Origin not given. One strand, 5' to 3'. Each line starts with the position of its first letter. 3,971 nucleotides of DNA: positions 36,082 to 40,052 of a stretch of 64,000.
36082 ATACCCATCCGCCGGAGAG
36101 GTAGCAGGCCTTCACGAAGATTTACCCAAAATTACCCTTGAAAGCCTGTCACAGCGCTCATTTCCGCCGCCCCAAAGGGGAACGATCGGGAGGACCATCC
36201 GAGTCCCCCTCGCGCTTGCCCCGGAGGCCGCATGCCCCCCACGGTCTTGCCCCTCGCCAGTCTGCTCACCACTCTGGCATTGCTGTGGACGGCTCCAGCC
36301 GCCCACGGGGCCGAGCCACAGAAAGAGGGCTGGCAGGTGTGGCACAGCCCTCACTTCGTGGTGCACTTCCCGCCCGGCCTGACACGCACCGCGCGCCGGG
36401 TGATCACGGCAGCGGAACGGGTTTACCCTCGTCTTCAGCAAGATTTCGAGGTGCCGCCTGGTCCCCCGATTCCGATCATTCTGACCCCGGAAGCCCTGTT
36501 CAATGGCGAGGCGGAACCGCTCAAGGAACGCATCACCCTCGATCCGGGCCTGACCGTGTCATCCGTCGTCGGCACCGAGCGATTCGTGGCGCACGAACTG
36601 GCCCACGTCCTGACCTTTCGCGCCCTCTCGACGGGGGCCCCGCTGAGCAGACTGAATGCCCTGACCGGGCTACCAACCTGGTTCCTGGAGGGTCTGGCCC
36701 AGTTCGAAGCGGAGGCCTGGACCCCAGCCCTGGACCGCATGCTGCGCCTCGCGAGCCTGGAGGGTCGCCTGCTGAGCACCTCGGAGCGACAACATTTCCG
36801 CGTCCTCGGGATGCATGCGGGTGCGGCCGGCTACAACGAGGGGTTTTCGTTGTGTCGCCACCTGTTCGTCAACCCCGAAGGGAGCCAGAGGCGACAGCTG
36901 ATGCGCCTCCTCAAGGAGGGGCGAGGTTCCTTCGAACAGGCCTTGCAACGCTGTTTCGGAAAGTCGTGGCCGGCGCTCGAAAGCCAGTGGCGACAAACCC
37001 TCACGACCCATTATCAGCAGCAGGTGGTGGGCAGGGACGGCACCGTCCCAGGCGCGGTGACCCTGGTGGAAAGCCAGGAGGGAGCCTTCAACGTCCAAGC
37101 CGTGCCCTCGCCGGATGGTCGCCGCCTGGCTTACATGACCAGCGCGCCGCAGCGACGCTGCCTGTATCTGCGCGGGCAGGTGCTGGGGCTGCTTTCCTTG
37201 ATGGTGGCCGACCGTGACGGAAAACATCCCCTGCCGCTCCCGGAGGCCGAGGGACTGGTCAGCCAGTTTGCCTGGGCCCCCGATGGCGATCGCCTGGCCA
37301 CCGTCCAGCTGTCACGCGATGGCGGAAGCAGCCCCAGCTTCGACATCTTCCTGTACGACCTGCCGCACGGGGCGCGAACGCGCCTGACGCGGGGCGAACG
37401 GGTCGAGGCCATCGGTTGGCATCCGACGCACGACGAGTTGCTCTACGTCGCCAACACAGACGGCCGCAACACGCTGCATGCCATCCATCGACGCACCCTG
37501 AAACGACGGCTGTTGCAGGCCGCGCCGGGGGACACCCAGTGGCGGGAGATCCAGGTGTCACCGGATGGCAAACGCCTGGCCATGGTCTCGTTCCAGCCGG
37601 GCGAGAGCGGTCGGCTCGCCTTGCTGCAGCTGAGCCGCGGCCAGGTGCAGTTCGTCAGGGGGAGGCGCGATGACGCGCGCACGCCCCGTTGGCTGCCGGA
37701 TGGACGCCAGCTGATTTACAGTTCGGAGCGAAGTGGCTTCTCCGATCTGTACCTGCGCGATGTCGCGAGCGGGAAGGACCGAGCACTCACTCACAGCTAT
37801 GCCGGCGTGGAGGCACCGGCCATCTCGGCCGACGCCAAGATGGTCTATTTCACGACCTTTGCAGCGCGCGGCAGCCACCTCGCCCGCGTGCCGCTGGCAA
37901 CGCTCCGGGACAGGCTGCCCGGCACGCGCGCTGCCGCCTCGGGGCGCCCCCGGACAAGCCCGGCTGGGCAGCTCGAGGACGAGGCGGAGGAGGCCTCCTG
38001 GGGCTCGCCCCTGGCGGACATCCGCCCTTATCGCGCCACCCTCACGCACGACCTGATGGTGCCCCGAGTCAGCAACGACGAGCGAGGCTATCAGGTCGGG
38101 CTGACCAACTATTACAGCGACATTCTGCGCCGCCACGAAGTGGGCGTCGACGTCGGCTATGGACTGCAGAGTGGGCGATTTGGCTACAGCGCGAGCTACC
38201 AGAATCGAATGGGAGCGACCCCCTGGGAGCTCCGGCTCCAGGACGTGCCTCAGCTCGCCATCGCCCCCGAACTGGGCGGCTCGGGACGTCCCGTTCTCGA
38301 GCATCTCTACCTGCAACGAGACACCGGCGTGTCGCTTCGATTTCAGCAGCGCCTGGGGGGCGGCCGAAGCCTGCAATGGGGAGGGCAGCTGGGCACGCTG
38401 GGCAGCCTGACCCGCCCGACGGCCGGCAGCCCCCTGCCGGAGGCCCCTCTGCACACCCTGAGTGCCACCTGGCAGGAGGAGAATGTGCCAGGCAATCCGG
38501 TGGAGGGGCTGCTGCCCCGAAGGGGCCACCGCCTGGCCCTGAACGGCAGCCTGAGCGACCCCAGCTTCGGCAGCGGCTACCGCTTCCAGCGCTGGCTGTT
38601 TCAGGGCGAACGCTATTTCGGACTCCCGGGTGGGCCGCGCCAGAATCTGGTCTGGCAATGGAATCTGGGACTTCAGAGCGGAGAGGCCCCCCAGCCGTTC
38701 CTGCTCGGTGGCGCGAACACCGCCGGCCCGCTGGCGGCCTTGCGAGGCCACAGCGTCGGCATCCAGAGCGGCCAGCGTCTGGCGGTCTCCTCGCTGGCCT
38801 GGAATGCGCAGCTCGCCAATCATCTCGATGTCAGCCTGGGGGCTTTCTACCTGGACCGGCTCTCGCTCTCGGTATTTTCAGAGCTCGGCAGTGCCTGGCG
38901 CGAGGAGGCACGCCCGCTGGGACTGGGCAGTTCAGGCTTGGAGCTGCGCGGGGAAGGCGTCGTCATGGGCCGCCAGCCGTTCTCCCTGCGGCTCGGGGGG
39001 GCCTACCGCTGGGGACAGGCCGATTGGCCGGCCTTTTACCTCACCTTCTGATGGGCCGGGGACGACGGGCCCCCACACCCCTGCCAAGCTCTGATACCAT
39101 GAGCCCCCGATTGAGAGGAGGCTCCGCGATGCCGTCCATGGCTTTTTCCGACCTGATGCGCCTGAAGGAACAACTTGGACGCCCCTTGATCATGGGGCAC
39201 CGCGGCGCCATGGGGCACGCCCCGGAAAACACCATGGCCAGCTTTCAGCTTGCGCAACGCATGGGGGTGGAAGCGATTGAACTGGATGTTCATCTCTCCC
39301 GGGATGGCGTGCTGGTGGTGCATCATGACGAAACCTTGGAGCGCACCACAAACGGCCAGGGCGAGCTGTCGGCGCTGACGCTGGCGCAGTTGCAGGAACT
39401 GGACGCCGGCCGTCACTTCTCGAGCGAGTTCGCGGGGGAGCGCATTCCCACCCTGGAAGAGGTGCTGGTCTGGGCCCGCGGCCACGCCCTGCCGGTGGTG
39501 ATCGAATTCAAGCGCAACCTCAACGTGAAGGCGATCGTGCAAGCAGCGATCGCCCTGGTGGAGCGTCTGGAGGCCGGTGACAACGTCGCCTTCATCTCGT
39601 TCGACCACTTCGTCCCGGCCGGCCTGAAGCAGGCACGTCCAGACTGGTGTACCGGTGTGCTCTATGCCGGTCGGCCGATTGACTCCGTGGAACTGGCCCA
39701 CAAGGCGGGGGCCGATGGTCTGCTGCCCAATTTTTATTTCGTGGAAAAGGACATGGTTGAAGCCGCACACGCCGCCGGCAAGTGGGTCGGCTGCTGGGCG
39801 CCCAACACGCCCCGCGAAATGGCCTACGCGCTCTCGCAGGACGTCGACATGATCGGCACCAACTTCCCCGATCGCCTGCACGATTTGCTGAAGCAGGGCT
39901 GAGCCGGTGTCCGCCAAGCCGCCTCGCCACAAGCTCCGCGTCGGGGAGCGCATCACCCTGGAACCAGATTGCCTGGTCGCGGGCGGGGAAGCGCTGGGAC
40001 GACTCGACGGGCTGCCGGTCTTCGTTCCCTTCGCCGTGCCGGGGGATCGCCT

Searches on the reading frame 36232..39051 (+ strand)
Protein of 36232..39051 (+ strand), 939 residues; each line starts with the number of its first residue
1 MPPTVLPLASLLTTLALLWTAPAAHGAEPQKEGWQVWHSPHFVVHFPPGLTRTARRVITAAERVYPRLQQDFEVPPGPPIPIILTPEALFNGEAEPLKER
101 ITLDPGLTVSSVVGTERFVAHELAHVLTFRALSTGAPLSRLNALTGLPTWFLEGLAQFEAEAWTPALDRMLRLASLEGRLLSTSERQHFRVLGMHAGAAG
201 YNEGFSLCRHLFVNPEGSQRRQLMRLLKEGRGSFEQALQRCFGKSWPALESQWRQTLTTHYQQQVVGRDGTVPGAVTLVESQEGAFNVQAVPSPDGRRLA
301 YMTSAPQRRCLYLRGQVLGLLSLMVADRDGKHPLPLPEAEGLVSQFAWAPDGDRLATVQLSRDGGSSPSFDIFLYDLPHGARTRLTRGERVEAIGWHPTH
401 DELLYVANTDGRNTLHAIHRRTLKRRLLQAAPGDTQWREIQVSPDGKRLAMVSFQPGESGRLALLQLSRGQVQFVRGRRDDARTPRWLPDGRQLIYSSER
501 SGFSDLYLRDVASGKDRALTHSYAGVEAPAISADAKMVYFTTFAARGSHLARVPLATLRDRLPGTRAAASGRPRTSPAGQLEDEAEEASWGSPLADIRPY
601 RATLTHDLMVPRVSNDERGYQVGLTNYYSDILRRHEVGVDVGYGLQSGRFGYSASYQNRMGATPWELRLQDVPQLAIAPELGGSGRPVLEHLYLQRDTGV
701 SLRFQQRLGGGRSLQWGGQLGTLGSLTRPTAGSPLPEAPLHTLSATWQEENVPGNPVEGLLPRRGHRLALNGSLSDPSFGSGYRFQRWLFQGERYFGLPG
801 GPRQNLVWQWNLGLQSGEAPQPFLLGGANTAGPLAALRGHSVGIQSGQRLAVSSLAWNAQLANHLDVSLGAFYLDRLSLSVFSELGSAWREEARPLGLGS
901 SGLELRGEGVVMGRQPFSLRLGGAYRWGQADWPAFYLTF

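Call 3: search_protein_families(library=pfam, proteins=[window:36232-39051:+], max_evalue=0.01)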
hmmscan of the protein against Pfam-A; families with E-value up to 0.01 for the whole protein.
window:36232-39051:+ (939 aa): 5 families
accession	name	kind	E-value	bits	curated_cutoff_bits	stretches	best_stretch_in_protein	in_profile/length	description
PF07676.18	PD40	-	1.3e-18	66.9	20.9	1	484-507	13-37/38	WD40-like Beta Propeller Repeat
PF25174.1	Beta-prop_THOC3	-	3.3e-07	30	305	1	343-503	5-153/272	THOC3 beta-propeller domain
PF00930.27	DPPIV_N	-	5.3e-06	25.8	22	0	487-543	243-300/354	Dipeptidyl peptidase IV (DPP IV) N-terminal region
PF13485.12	Peptidase_MA_2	-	0.0002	21.6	32.4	1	111-257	62-199/201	Peptidase MA superfamily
PF10647.15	Gmad1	-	0.0027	18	20.5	1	333-467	13-140/251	Lipoprotein LpqB beta-propeller domain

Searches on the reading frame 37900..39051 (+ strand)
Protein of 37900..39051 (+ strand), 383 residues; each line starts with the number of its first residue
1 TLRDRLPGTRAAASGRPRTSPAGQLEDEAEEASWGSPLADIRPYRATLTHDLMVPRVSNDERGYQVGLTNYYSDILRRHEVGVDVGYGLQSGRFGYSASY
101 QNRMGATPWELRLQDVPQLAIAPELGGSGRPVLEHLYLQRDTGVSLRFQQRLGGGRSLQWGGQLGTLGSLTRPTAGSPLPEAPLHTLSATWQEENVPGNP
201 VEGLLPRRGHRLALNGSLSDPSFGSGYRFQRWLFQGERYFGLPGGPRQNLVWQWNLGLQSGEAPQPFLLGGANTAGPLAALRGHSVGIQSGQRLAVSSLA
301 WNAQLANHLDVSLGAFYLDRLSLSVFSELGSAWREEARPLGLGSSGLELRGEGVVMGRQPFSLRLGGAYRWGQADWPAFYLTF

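Call 86: search_protein_families(library=pfam, proteins=[window:37900-39051:+], max_evalue=1)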
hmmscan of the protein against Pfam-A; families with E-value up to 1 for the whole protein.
window:37900-39051:+ (383 aa): 1 family
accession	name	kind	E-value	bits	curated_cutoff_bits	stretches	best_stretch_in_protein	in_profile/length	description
PF01103.29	Omp85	-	0.033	14.1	24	1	203-272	129-204/325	Omp85 superfamily domain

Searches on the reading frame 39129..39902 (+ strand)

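Call 86: search_protein_families(library=pfam, proteins=[window:39129-39902:+], max_evalue=1)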
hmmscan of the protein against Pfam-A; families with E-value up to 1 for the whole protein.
window:39129-39902:+ (257 aa): 2 families
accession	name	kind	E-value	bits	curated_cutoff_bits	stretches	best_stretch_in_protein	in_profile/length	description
PF03009.23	GDPD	-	1.6e-44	153.3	23.6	1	24-248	1-243/244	Glycerophosphoryl diester phosphodiesterase family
PF00388.25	PI-PLC-X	-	0.23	11.5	23.1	1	39-71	32-64/144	Phosphatidylinositol-specific phospholipase C, X domain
